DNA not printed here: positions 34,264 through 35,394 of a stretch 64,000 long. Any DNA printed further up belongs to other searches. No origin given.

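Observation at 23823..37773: Five tail-to-tail pairs of a leaderless cell-wall hydrolase and a signal-peptide-bearing (mostly SH3b-repeat) partner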

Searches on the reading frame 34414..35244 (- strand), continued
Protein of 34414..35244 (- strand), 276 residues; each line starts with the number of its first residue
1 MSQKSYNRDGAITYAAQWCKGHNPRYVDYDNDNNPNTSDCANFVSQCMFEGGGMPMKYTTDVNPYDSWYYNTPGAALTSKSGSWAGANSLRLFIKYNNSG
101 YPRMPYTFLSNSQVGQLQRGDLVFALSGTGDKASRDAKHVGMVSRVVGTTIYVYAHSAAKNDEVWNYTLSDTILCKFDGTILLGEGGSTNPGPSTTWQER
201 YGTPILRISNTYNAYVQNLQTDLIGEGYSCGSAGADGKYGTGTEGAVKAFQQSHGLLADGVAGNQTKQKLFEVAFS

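Call 86: search_protein_families(library=phrogs, proteins=[window:34414-35244:-], max_evalue=0.001)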
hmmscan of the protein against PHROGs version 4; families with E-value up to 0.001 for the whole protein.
window:34414-35244:- (276 aa): 9 families
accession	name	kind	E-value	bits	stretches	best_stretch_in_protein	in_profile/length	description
phrog_1493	-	lysis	4.6e-15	56.7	1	173-274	206-309/394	endolysin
phrog_2649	-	lysis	3.1e-11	44.6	1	204-272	173-237/261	endolysin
phrog_1224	-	head and packaging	1.8e-10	41.7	1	211-270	8-64/438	endolysin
phrog_17214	-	lysis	2.4e-09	38.3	1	211-271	249-313/322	endolysin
phrog_13513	-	unknown function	1.4e-08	35.1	1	14-99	264-342/417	-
phrog_15561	-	other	2.4e-08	34.7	1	4-119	38-157/235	peptidase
phrog_1512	-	lysis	3.2e-06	28.3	1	202-272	173-244/314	endolysin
phrog_6707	-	lysis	8.4e-05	22.6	1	182-267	155-239/311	endolysin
phrog_9589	-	lysis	0.00036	21.5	1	209-270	205-271/281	endolysin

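Call 87: search_protein_families(library=padloc, proteins=[window:34414-35244:-], max_evalue=0.001)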
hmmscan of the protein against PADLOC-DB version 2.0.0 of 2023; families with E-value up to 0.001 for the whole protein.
window:34414-35244:- (276 aa): 0 families

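Call 108: fold_search(model_id=the predicted structure, library=viral)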
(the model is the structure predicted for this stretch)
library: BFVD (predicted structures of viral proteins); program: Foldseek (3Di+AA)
matches with E <= 10: 979; with E <= 0.001: 27
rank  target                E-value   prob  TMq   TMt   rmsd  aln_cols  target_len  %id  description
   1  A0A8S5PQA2            6.8e-08  1.00  0.25  0.18  15.2       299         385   15  N acetylmuramidase (Fragment) [Siphoviridae sp. ct3lF2]
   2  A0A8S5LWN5            1.6e-07  1.00  0.28  0.35  15.1       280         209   16  NlpC/P60 family [Podoviridae sp. ctx9R1]
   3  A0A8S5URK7            1.8e-07  1.00  0.40  0.38   9.4       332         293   15  PlyB like endolysin [Siphoviridae sp. ctg6c78]
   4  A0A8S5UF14            6.8e-07  1.00  0.30  0.15  18.9       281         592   17  Lysozyme family protein [Myoviridae sp. ctcyQ27]
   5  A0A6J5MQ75            1.3e-06  1.00  0.34  0.34  14.4       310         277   20  Peptidoglycan binding-like [uncultured Caudovirales phage]
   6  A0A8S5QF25            3.3e-06  1.00  0.25  0.19  11.4       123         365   30  Peptidoglycan hydrolase [Caudovirales sp. ctqPn17]
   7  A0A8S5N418            4.7e-06  1.00  0.26  0.26   6.0        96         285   42  Lysozyme family protein [Podoviridae sp. ctiJY10]
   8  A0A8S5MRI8            7.7e-06  1.00  0.25  0.30   2.1        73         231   44  N acetylmuramidase [Siphoviridae sp. ctD6g5]
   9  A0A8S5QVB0            1.8e-05  1.00  0.23  0.13  11.2       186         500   21  Cell wall hydrolase autolysin [Siphoviridae sp. ct5co22]
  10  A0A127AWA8            2.3e-05  1.00  0.24  0.21   1.7        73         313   36  L-alanoyl-D-glutamate peptidase [Bacillus phage SP-15]
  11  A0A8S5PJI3            2.9e-05  1.00  0.27  0.24  12.3       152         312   24  lysozyme [Siphoviridae sp. ctOSJ35]
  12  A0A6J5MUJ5            3.3e-05  1.00  0.22  0.12  16.0       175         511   19  Peptidoglycan binding-like [uncultured Caudovirales phage]
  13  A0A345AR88            3.7e-05  0.98  0.25  0.26  13.4       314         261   17  (no name in the UniProt tables at hand)
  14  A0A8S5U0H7            4.7e-05  1.00  0.25  0.48   6.3        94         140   34  Lysozyme family protein [Siphoviridae sp. ctNEy24]
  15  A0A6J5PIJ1            5.3e-05  1.00  0.29  0.18   1.8        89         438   26  SGNH_hydrolase domain containing protein [uncultured Caudovirales phage]
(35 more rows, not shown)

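Call 110: search_dna_similar(query=window:34414-35244:-, collection=plasmids, mode=protein, max_rows=10, max_evalue=0.001)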
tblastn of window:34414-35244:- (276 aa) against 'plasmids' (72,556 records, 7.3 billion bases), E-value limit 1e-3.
Records with a match: 67; places in all: 79; records where one place covers at least 80% of the query: 0.
Best place of each record, by identity: 60-80% 1; <60% 66.
By first word of the organism name: Clostridium 40; Streptomyces 8; Bacillus 4; Deinococcus 3; Streptantibioticus 2; Pusillibacter 1; Clostridiaceae 1; Rhodococcus 1; Burkholderia 1; Hymenobacter 1; and 5 more.
By predicted mobility (MOB-suite, as given by PLSDB): non-mobilizable 55; mobilizable 11; conjugative 1.
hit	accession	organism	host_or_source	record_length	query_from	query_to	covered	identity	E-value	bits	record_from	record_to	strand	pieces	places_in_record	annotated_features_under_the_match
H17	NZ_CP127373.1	Bacillus arachidis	bacterial isolate,rhizosphere soil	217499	6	182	64%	28.9%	3e-5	53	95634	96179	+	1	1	amidase domain-containing protein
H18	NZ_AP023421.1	Pusillibacter faecalis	Homo sapiens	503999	5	182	64%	28.5%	3e-9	65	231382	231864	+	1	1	amidase domain-containing protein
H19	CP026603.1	Clostridiaceae bacterium 14S0207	Bos taurus,whole organsim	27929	162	270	39%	35.8%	3e-5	52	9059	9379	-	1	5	hypothetical protein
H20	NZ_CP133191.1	Rhodococcus erythropolis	Spring wheat plant ( Triticum aestivum ...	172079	6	130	45%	31.1%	2e-5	53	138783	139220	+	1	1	amidase domain-containing protein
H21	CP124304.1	Clostridium baratii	Vulpes vulpes,whole organism,intestine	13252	162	271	40%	32.6%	2e-4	50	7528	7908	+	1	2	peptidoglycan-binding domain-containing protein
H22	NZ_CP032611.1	Bacillus thuringiensis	single cell,soil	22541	192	275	30%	41.7%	3e-4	49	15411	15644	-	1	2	peptidoglycan-binding protein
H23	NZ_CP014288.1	Bacillus thuringiensis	cell culture,soil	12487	192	275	30%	41.7%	3e-4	49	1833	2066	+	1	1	peptidoglycan-binding protein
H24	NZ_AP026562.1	Deinococcus aetherius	-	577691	170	266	35%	34.0%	1e-6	57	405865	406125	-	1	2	peptidoglycan-binding protein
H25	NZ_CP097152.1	Deinococcus sp. QL22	-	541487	194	266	26%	43.8%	3e-4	49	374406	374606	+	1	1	N-acetylmuramoyl-L-alanine amidase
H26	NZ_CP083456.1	Deinococcus taeanensis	whole organism,coastal dune soil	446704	182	266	31%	37.6%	1e-5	54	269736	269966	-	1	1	caspase family protein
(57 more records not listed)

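Call 111: get_annotated_region(hit=H18, flank=5000)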
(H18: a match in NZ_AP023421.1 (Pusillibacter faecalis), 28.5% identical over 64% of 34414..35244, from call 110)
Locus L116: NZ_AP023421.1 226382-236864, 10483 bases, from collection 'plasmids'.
description: Pusillibacter faecalis strain MM59 plasmid pMM59_01
organism: Pusillibacter faecalis (NCBI taxid 2714358)
taxonomy: Bacteria; Bacillota; Clostridia; Eubacteriales; Oscillospiraceae; Pusillibacter; Pusillibacter faecalis
host: -; source: Homo sapiens; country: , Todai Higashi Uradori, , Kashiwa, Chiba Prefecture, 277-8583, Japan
typing (MOB-suite, as given by PLSDB): conjugative; relaxase MOBQ,MOBV; mating-pair formation MPF_T
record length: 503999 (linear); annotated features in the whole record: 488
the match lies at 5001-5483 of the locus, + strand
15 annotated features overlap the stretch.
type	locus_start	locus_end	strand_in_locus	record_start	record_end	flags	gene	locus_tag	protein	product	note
CDS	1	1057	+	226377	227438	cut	ruvB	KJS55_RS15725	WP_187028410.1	Holliday junction branch migration DNA helicase RuvB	GO:0006310 - DNA recombination [Evidence IEA]; GO:0006281 - DNA repair [Evidence IEA]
CDS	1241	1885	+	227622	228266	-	-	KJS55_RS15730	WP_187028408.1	sigma-70 family RNA polymerase sigma factor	GO:0006352 - DNA-templated transcription initiation [Evidence IEA]; GO:0006355 - regulation of DNA-templated ...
CDS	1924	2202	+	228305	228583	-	-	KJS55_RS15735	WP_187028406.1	zinc-ribbon domain containing protein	-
CDS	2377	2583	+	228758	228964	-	-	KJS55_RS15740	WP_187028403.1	DUF1858 domain-containing protein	-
CDS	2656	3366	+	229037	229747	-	-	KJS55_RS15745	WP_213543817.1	class I SAM-dependent methyltransferase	-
CDS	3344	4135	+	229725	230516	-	-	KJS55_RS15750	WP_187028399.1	Nif3-like dinuclear metal center hexameric protein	GO:0008150 - biological_process [Evidence IEA]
CDS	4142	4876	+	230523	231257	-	-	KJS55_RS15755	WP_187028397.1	YebC/PmpR family DNA-binding transcriptional regulator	-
CDS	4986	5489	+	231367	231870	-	-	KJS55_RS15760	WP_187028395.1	amidase domain-containing protein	-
CDS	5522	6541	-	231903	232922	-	-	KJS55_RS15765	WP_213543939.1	tyrosine recombinase XerC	GO:0007049 - cell cycle [Evidence IEA]; GO:0051301 - cell division [Evidence IEA]; GO:0007059 - chromosome segregation ...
CDS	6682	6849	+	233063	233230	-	-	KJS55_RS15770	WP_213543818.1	hypothetical protein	-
CDS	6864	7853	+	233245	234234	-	-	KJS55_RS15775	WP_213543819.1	hypothetical protein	-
CDS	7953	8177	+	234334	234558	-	-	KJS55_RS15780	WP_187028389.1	hypothetical protein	-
CDS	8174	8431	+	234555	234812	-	-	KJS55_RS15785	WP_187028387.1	phage ORF5 protein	-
CDS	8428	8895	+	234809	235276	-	-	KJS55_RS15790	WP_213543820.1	hypothetical protein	-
CDS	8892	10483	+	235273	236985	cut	-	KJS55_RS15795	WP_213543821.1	major capsid protein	-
